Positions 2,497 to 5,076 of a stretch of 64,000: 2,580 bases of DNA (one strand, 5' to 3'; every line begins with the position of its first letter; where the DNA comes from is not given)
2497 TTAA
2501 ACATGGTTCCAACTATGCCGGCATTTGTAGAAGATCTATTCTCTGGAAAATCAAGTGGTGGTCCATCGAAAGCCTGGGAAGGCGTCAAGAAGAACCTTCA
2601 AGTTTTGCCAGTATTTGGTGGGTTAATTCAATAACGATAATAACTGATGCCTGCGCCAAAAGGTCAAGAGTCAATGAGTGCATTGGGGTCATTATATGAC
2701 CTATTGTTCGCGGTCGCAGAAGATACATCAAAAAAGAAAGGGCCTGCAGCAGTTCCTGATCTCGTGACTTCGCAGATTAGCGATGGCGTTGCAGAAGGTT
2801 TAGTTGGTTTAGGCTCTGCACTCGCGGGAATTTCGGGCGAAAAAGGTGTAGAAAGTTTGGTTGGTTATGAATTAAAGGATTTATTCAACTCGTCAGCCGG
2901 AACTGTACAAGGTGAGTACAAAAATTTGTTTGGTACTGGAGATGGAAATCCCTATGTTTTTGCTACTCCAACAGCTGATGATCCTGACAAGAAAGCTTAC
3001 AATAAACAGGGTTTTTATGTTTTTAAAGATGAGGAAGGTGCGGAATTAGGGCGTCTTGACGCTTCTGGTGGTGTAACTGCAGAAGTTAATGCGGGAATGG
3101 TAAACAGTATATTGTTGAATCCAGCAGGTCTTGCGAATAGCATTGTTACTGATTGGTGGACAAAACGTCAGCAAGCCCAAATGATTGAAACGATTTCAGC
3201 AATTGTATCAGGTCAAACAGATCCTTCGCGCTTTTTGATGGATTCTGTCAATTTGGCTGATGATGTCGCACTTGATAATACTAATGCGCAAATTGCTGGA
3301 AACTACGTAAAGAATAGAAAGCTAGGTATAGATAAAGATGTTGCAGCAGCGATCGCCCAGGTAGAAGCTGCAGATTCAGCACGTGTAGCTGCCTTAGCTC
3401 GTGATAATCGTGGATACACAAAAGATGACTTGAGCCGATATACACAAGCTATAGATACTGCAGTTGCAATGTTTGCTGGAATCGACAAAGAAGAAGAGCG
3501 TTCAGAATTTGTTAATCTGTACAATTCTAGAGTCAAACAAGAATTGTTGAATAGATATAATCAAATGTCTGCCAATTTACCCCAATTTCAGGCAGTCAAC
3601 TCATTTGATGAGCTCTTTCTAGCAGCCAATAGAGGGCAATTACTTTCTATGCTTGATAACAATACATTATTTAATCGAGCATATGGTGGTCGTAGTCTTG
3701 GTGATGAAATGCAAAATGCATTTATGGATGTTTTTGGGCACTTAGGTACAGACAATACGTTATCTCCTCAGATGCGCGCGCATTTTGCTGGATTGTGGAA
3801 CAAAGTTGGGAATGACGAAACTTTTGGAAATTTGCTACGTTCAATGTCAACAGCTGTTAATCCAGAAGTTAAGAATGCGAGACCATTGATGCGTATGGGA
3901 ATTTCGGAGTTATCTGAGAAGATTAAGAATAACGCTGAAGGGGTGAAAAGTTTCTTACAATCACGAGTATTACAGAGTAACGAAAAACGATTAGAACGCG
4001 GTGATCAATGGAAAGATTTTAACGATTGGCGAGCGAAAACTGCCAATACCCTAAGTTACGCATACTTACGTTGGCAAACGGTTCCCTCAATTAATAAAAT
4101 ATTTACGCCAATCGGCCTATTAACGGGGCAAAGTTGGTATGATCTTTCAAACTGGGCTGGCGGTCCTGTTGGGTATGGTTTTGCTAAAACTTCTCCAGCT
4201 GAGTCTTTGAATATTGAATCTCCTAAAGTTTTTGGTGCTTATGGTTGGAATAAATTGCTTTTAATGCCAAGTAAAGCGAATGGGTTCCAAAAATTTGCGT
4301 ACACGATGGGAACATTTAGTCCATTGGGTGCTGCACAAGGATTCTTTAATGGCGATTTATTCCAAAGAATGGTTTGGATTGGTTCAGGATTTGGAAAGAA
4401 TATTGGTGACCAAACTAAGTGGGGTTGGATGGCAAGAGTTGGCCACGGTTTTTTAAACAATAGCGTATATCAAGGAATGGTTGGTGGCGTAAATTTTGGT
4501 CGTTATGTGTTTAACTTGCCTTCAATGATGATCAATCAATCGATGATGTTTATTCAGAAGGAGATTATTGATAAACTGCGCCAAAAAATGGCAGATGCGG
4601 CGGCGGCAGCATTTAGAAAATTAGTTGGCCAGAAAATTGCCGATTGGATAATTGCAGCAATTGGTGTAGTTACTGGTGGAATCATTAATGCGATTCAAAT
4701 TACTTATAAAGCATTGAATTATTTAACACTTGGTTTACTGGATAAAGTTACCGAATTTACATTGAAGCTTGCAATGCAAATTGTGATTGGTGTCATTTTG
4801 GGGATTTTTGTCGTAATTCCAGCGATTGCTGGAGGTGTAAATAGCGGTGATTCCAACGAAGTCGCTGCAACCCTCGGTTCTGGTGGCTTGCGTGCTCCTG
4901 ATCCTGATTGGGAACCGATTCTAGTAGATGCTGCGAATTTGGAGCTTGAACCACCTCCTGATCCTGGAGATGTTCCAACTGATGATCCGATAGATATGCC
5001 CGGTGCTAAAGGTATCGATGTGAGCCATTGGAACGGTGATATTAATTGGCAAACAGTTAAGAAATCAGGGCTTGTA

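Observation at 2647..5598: Unusual architecture of the 983-aa protein: ~650-aa domain of unknown function, two TM helices, Pro/Asp-rich linker, then GH25 lysozyme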

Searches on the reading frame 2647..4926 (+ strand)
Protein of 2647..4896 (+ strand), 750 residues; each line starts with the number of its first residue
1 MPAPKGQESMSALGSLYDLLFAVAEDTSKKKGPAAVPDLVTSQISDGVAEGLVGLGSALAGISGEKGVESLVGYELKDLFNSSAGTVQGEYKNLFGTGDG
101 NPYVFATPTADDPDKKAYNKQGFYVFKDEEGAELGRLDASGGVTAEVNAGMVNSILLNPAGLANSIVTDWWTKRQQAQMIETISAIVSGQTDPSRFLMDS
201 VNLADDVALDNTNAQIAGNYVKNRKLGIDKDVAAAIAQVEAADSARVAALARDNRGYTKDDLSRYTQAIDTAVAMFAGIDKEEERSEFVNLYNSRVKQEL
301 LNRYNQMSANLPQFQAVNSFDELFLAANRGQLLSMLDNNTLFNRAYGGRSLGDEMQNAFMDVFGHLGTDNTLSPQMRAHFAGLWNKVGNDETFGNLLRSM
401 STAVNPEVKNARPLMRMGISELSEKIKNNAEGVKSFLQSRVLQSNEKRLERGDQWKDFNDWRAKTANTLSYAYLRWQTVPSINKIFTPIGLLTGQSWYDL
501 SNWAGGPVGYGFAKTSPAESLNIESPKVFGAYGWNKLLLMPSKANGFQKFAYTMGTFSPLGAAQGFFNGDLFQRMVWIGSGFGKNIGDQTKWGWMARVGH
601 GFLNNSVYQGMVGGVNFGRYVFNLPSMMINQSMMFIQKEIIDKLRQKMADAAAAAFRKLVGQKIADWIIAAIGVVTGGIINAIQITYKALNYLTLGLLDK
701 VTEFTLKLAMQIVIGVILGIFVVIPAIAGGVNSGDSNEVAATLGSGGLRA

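Call 13: find_homologous_proteins(query=window:2647-4896:+, max_evalue=0.001)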
Query seq(750 aa) (750 aa): 1 proteins with E <= 0.001 among 8000 candidates.
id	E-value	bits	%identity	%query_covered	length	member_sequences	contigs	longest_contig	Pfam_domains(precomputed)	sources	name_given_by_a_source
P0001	0.0e+0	1674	100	100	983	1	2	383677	PF01183.27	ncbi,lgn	-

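Call 16: find_encoding_contigs(protein=P0001, flank=10000, max_places=4)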
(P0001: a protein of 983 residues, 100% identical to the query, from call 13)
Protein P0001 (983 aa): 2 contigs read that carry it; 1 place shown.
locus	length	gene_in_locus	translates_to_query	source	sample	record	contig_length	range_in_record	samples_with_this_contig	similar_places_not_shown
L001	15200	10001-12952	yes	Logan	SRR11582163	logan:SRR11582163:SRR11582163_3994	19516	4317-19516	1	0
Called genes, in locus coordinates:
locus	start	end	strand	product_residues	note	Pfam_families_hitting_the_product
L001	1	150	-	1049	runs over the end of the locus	PF02384:N6_Mtase, PF20473:MmeI_Mtase (weak), PF07669:Eco57I (weak), PF18135:Type_ISP_C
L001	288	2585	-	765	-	-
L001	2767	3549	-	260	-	PF14355:Abi_C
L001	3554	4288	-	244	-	PF05066:HARE-HTH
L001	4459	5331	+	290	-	-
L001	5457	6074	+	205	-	PF06197:DUF998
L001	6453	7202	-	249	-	PF00561:Abhydrolase_1, PF00975:Thioesterase (faint), PF12146:Hydrolase_4, PF12697:Abhydrolase_6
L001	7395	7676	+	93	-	PF00166:Cpn10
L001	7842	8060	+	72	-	PF18910:DUF5665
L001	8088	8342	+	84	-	-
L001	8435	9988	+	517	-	-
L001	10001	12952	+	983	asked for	PF01183:Glyco_hydro_25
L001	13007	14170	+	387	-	PF06347:SH3_4, PF08239:SH3_3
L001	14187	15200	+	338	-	?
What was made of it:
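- The same order was also recovered on a second contig carrying the identical protein (call 16).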

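Call 20: search_protein_families(library=phrogs, proteins=[window:2647-4881:+], max_evalue=1)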
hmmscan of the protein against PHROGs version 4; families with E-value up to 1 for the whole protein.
window:2647-4881:+ (745 aa): 1 family
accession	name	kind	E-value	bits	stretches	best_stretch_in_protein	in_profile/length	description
phrog_1486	-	moron, auxiliary metabolic gene and host takeover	0.4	11.9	0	639-723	9-101/130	membrane protein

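Call 25: search_protein_representatives(protein=window:2647-4881:+)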
Query: 745 residues. Proteins with E-value up to 0.001 (for the whole library): 22; up to 1e-10: 13; up to 1e-30: 6. The best 22 are listed.
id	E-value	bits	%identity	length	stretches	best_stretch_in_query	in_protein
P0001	0.0e+00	1663.4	100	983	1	1-745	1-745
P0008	1.8e-91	324.3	37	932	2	10-524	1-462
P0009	5.0e-75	270.0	38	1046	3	261-525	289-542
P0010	1.6e-61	225.3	32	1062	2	8-516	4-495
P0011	2.1e-38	148.9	28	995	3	540-733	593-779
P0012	1.1e-32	130.0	31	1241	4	137-544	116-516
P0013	8.9e-29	117.1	35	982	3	531-726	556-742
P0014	5.5e-21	91.3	27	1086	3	6-554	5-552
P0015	2.2e-19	86.0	32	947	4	539-735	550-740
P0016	6.4e-19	84.5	31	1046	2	494-727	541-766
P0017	6.3e-18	81.2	32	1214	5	1-219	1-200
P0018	2.8e-13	65.8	31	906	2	532-744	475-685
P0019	1.7e-12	63.2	26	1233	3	23-510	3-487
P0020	2.2e-10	56.3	29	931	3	540-730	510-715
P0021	2.4e-10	56.2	32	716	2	532-702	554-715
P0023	1.1e-07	47.4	26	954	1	539-736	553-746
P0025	4.6e-07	45.3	30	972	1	540-724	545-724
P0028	3.2e-04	35.9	29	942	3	539-727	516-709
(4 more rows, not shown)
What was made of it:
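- Family: the exhaustive search of 1.84e9 proteins gave 22 representatives including the query, all 716-1241 aa (call 25).
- Tried and rejected: The exhaustive HMMER search was needed (call 25).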

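Call 27: search_protein_families(library=pfam, alignment_id=A1, max_evalue=0.001)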
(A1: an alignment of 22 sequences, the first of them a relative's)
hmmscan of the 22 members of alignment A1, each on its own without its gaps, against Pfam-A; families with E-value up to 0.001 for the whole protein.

A. member 1, P0001 (983 aa): 1 family
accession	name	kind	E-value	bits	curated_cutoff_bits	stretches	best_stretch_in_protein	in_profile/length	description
PF01183.26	Glyco_hydro_25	-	1.1e-44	153.3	27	1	790-972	1-180/180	Glycosyl hydrolases family 25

B. families by the number of members that match (of 22 scanned): 2 families
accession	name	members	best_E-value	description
PF01551.29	Peptidase_M23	10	4.7e-11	Peptidase family M23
PF01183.26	Glyco_hydro_25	6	2.5e-46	Glycosyl hydrolases family 25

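Call 29: find_homologous_proteins(query=A1, max_evalue=0.00001)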
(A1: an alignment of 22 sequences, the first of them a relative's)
Query A1 (22 sequences) (983 aa, profile of the alignment): 1 proteins with E <= 0.00001 among 8000 candidates.
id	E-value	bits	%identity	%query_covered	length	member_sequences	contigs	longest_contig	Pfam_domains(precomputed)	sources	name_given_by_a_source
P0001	7.4e-200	685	100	100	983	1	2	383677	PF01183.27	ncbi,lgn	-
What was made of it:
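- Tried and rejected: Word-indexed homologue searches of the N-region and of the family alignment returned only the query itself (calls 13, 29).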

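Call 30: find_encoding_contigs(protein=P0008, flank=10000, max_places=3)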
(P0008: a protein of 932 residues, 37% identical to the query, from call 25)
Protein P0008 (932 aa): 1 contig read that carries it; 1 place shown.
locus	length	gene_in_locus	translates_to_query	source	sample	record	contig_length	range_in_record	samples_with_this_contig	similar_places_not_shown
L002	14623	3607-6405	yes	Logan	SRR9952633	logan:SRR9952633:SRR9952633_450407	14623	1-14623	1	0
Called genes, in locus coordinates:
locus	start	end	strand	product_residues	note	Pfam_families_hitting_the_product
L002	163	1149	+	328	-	PF01073:3Beta_HSD, PF01370:Epimerase, PF02719:Polysacc_synt_2 (weak), PF07993:NAD_binding_4, PF08659:KR (weak), PF16363:GDP_Man_Dehyd (weak)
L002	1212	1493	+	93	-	PF00166:Cpn10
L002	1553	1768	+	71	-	PF18910:DUF5665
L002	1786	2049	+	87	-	-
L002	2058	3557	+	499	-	-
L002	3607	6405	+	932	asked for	PF01551:Peptidase_M23 (weak)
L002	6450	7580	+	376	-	PF06347:SH3_4 (weak), PF08239:SH3_3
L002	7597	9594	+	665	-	PF00580:UvrD-helicase, PF13245:AAA_19, PF13604:AAA_30 (faint), PF01443:Viral_helicase1 (faint), PF13361:UvrD_C, PF13538:UvrD_C_2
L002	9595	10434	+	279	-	PF06725:3D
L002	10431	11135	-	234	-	PF14947:HTH_45 (weak), PF24038:DUF7347 (weak), PF00293:NUDIX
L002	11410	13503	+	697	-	PF00009:GTP_EFTU, PF22042:EF-G_D2, PF03144:GTP_EFTU_D2, PF14492:EFG_III, PF03764:EFG_IV, PF00679:EFG_C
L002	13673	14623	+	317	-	?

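Call 32: find_encoding_contigs(protein=P0010, flank=10000, max_places=2)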
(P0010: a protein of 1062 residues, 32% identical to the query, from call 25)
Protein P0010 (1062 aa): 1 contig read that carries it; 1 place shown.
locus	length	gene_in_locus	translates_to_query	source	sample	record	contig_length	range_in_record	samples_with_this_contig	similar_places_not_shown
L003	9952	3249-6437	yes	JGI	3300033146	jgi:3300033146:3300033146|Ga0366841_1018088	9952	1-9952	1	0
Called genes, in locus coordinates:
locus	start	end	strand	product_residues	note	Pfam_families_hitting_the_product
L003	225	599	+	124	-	-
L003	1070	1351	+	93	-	PF00166:Cpn10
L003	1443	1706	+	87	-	-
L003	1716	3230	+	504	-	-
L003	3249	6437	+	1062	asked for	PF01183:Glyco_hydro_25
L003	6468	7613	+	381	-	PF08239:SH3_3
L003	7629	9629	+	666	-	PF00580:UvrD-helicase, PF13245:AAA_19, PF01443:Viral_helicase1 (faint), PF13361:UvrD_C, PF13538:UvrD_C_2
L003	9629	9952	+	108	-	?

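Call 33: find_encoding_contigs(protein=P0012, flank=10000, max_places=2)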
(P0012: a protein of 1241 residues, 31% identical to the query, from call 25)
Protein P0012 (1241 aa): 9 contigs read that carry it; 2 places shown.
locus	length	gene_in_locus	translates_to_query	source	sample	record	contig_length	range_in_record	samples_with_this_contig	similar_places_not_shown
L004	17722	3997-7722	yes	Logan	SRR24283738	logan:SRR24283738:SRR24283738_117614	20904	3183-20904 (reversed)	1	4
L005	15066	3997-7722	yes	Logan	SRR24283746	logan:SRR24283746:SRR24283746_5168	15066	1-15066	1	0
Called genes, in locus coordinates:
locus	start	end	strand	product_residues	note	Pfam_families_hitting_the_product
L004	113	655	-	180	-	PF00334:NDK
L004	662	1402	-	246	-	PF00561:Abhydrolase_1, PF10230:LIDHydrolase (weak), PF12146:Hydrolase_4, PF12697:Abhydrolase_6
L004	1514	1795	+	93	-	PF00166:Cpn10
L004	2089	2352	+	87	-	-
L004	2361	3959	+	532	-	-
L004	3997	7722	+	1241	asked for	PF01183:Glyco_hydro_25, PF01551:Peptidase_M23 (weak)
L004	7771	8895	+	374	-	PF06347:SH3_4 (weak), PF08239:SH3_3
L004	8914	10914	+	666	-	PF00580:UvrD-helicase, PF13245:AAA_19, PF13604:AAA_30 (faint), PF01443:Viral_helicase1 (faint), PF13361:UvrD_C, PF13538:UvrD_C_2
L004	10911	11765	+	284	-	PF07501:G5 (weak), PF06725:3D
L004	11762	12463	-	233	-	PF24038:DUF7347 (weak), PF00293:NUDIX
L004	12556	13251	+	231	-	-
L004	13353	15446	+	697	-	PF00009:GTP_EFTU, PF22042:EF-G_D2, PF03144:GTP_EFTU_D2, PF14492:EFG_III, PF03764:EFG_IV, PF00679:EFG_C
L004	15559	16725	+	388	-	PF00009:GTP_EFTU, PF03144:GTP_EFTU_D2, PF03143:GTP_EFTU_D3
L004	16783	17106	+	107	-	PF00338:Ribosomal_S10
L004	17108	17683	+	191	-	PF00297:Ribosomal_L3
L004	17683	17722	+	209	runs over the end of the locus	PF00573:Ribosomal_L4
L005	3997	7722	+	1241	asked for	PF01183:Glyco_hydro_25, PF01551:Peptidase_M23 (weak)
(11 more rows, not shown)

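Call 34: find_encoding_contigs(protein=P0015, flank=10000, max_places=2)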
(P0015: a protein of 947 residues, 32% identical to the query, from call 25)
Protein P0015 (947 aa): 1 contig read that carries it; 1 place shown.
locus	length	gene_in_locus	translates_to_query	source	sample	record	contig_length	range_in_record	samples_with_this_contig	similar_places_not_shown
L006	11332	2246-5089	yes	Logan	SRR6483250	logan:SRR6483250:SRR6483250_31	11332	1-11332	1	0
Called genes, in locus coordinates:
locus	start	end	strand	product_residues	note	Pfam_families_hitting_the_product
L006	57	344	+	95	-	PF00166:Cpn10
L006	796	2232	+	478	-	-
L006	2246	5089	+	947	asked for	PF01551:Peptidase_M23 (weak)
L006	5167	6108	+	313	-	-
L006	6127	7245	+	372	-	PF08239:SH3_3 (weak)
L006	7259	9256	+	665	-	PF00580:UvrD-helicase, PF13245:AAA_19, PF13604:AAA_30 (faint), PF01443:Viral_helicase1 (faint), PF13361:UvrD_C, PF13538:UvrD_C_2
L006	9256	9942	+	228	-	PF07501:G5, PF06725:3D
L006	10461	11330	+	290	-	?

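Call 36: find_related_loci(query=A2, collection=genome_contigs, flank=10000)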
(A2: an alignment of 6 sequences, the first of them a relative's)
Query A2 (983 aa) in genome_contigs; peptide patterns used: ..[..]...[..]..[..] (x = any residue, [..] = any of these).
9 stretches matched a pattern; 4 encode a relative of the query (tblastn E <= 1e-3); 4 distinct loci.
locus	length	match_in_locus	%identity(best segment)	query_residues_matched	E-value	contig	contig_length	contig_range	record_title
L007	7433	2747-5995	28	3-983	5e-104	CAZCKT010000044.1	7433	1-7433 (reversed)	MAG TPA_asm: uncultured Candidatus Saccharibacteria bacterium isolate SRP298887_co1_119 genome assembly, contig: NODE_11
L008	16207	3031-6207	38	8-983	3e-71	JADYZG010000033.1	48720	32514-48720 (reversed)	MAG: bacterium isolate SJ560 c_000001962304, whole genome shotgun sequence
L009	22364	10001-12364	28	6-759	9e-74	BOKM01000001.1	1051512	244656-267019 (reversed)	Patescibacteria group bacterium BroJett019 DNA, sequence1, whole genome shotgun sequence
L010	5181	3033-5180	27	1-703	4e-12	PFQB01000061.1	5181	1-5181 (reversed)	MAG: Candidatus Dojkabacteria bacterium CG_4_10_14_0_2_um_filter_Dojkabacteria_WS6_41_15 isolate CG_4_10_14_0_2_um_filte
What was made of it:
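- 2674..2700 (+): Conserved extreme N-terminal motif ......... (aa 10-18), with no signal peptide. It was specific enough to retrieve 4 related loci from 185,579 species genomes (call 36).
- Named genomes are Saccharibacteria, Dojkabacteria and 'Patescibacteria group' (call 36).
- Tried and rejected: The 6-sequence alignment worked, but only through the N-terminal motif (call 36).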

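Call 54: predict_structure(alignment_id=A3)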
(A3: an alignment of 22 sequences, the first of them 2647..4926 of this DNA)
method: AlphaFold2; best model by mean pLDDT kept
length: 760 residues; sequences in the alignment: 22
mean_pLDDT: 62.7   pTM: 0.49
mean pLDDT of the five models: 62.7, 60.8, 58.8, 57.2, 56.4
residues with pLDDT >= 90: 75; 70-90: 266; 50-70: 152; < 50: 267
segments of 3 or more residues with pLDDT < 50: 1-6, 61-156, 172-207, 454-467, 528-531, 630-700, 725-760
pLDDT, mean of each block of 10 residues (from residue 1): 51 84 73 59 63 62 41 34 27 24 26 30 30 32 36 48 54 43 32 34 45 68 80 88 68 59 84 92 90 91 87 80 74 79 70 87 93 91 90 89 82 89 81 70 72 43 45 59 73 82 70 71 62 70 81 88 84 90 83 90 84 76 60 44 46 39 38 41 42 43 56 59 47 39 38 40
secondary structure, 60 per line:
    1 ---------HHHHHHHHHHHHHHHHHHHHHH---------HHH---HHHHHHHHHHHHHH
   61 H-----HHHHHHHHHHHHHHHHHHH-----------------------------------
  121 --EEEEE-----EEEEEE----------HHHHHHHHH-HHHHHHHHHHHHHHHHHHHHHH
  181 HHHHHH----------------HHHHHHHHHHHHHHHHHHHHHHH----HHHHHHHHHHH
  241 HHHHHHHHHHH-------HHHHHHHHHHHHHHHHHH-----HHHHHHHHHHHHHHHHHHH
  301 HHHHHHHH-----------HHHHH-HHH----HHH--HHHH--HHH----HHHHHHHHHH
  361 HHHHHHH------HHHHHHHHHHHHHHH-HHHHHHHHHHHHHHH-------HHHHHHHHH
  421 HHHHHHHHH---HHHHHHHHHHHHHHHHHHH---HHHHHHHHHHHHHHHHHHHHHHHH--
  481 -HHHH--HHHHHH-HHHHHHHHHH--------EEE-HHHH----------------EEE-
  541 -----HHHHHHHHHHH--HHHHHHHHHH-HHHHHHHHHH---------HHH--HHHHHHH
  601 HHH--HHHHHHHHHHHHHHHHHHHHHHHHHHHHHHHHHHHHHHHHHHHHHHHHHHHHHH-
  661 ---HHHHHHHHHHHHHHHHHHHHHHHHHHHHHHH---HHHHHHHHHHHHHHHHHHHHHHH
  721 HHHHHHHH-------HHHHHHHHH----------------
elements in order (helices of 4 or more, strands of 3 or more residues): H10-31 H47-61 H67-85 E123-127 E133-138 H149-157 H159-186 H203-225 H230-251 H259-276 H282-308 H320-324 H338-341 H351-367 H374-388 H390-404 H412-429 H433-451 H455-478 H482-485 H488-493 H495-504 E513-515 H517-520 E537-539 H546-556 H559-568 H570-579 H594-603 H606-659 H664-694 H698-728 H736-744
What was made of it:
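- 2647..4632 (+): Novel all-helical N-terminal domain (aa 1-662). Cysteine-free. Most conserved in aa ~470-630 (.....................; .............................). AF2 model has pLDDT 80-93 for aa 210-450 and 70-90 for aa 470-630, all alpha (call 54).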

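Call 57: fold_search(model_id=the predicted structure, library=pdb)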
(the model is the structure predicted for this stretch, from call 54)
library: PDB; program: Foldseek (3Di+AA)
matches with E <= 10: 239; with E <= 0.001: 0
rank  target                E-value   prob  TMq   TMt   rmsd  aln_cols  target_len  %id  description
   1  6f08_J                2.7e-01  0.23  0.08  0.18  19.9       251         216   13  14-3-3 zeta in complex with the human Son of sevenless homolog 1 (SOS1) (released 2018-02-14)
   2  6f2g_A                9.2e-01  0.06  0.07  0.11  27.2       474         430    9  Bacterial asc transporter crystal structure in open to in conformation (released 2019-04-24)
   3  8v3b_a                9.6e-01  0.11  0.11  0.17  30.2       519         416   13  Computational Designed Nanocage O43_129_+4 (released 2024-03-13)
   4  9qhq_A                9.6e-01  0.07  0.08  0.07  35.5       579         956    8  Cryo-EM structure of mouse TRPM3 alpha 2 in with agonists CIM-0216 and Pregnenolone sulfate (PregS) (released 2026-02-11)
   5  8rcr_A                1.0e+00  0.04  0.08  0.09  35.5       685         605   10  human TRPM4 in SMA apo (released 2024-12-18)
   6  2b05_A                1.1e+00  0.11  0.07  0.18  22.0       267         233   10  Crystal Structure of 14-3-3 gamma in complex with a phosphoserine peptide (released 2005-10-11)
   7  9o7x_B                1.1e+00  0.09  0.10  0.08  35.0       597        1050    9  Cryo-EM structure of apo rabbit TRPM3 having 2 resting and 2 activated subunits (ortho position) at 18 degrees Celsius (released 2025-12-17)
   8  9o8g_D                1.1e+00  0.08  0.10  0.08  35.3       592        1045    8  Cryo-EM structure of primidone-bound rabbit TRPM3 having 1 resting and 3 activated subunits at 18 degrees Celsius (released 2025-12-17)
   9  9o8c_A                1.1e+00  0.06  0.08  0.07  35.0       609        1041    9  Cryo-EM structure of primidone-bound rabbit TRPM3 having 3 resting and 1 activated subunits at 18 degrees Celsius (released 2025-12-17)
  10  9jco_R                1.2e+00  0.10  0.10  0.18  16.2       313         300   13  Cryo-EM structure of the proton-sensing GPCR (GPR4)-Gs protein complex at pH 6.5 (released 2025-07-09)
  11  4wrq_B                1.2e+00  0.09  0.08  0.17  20.4       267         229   11  Crystal Structure of 14-3-3 zeta with Chibby peptide (released 2015-05-06)
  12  8fhp_A                1.2e+00  0.05  0.09  0.12  24.3       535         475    8  Cryo-EM structure of human NCC (class 3-1) (released 2023-02-15)
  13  9e5c_5k               1.2e+00  0.04  0.06  0.02  43.0       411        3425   14  Cryo-EM structure of 96 nm repeat of microtubule doublet from T. brucei flagellum (released 2025-03-12)
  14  6fel_D                1.3e+00  0.12  0.07  0.20  21.7       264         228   11  Structure of 14-3-3 gamma in complex with CaMKK2 14-3-3 binding motif Ser511 (released 2018-01-10)
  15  9qho_A                1.3e+00  0.08  0.11  0.10  36.9       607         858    9  Cryo-EM structure of mouse TRPM3 alpha 2 in complex with antagonist Primidone (released 2026-02-11)
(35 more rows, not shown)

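Call 61: fold_search(model_id=the predicted structure, library=viral)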
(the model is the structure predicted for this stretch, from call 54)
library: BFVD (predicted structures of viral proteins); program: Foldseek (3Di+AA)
matches with E <= 10: 159; with E <= 0.001: 0
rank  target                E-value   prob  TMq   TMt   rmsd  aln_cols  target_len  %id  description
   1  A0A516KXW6            4.9e-02  0.15  0.09  0.08  34.7       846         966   10  (no name in the UniProt tables at hand)
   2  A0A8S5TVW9            9.0e-02  0.20  0.11  0.11  27.0       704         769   14  Minor tail protein [Siphoviridae sp. ctmxA102]
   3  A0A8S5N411            1.3e-01  0.21  0.13  0.13  30.0       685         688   13  Minor tail protein [Podoviridae sp. ctiJY10]
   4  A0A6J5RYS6            2.0e-01  0.08  0.07  0.07  30.2       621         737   13  Uncharacterized protein [uncultured Caudovirales phage]
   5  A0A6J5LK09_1          3.1e-01  0.06  0.07  0.05  54.4       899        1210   11  Uncharacterized protein [uncultured Caudovirales phage]
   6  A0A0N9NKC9            3.2e-01  0.06  0.07  0.05  44.9       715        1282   13  (no name in the UniProt tables at hand)
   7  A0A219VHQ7            3.6e-01  0.12  0.11  0.10  32.5       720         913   12  (no name in the UniProt tables at hand)
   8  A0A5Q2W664            4.1e-01  0.05  0.08  0.08  32.6       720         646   11  (no name in the UniProt tables at hand)
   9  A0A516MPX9            4.6e-01  0.04  0.07  0.06  40.6       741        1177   12  (no name in the UniProt tables at hand)
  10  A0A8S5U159            6.3e-01  0.12  0.12  0.13  26.4       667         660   13  Minor tail protein (Fragment) [Myoviridae sp. ctumZ20]
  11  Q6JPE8                6.6e-01  0.07  0.10  0.10  40.5       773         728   10  Uncharacterized protein [Neodiprion lecontei nucleopolyhedrovirus (strain Canada)]
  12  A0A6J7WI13            7.2e-01  0.08  0.11  0.09  26.8       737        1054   12  Phage tail tape measure protein [uncultured Caudovirales phage]
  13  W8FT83                7.2e-01  0.08  0.11  0.10  27.6       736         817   10  (no name in the UniProt tables at hand)
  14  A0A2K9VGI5            7.8e-01  0.08  0.11  0.11  29.3       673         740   13  (no name in the UniProt tables at hand)
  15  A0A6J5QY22            8.4e-01  0.04  0.06  0.07  49.2       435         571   14  DNA transfer protein [uncultured Caudovirales phage]
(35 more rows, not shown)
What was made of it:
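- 2647..4632 (+): Foldseek finds nothing at E<=0.001 in PDB or BFVD (calls 57, 61).
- The weak BFVD fold hits are mostly minor-tail, tape-measure or DNA-transfer proteins (call 61). All BFVD hits are non-significant with TM-scores near 0.1, and helical viral proteins are mostly tape measures anyway (call 61).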
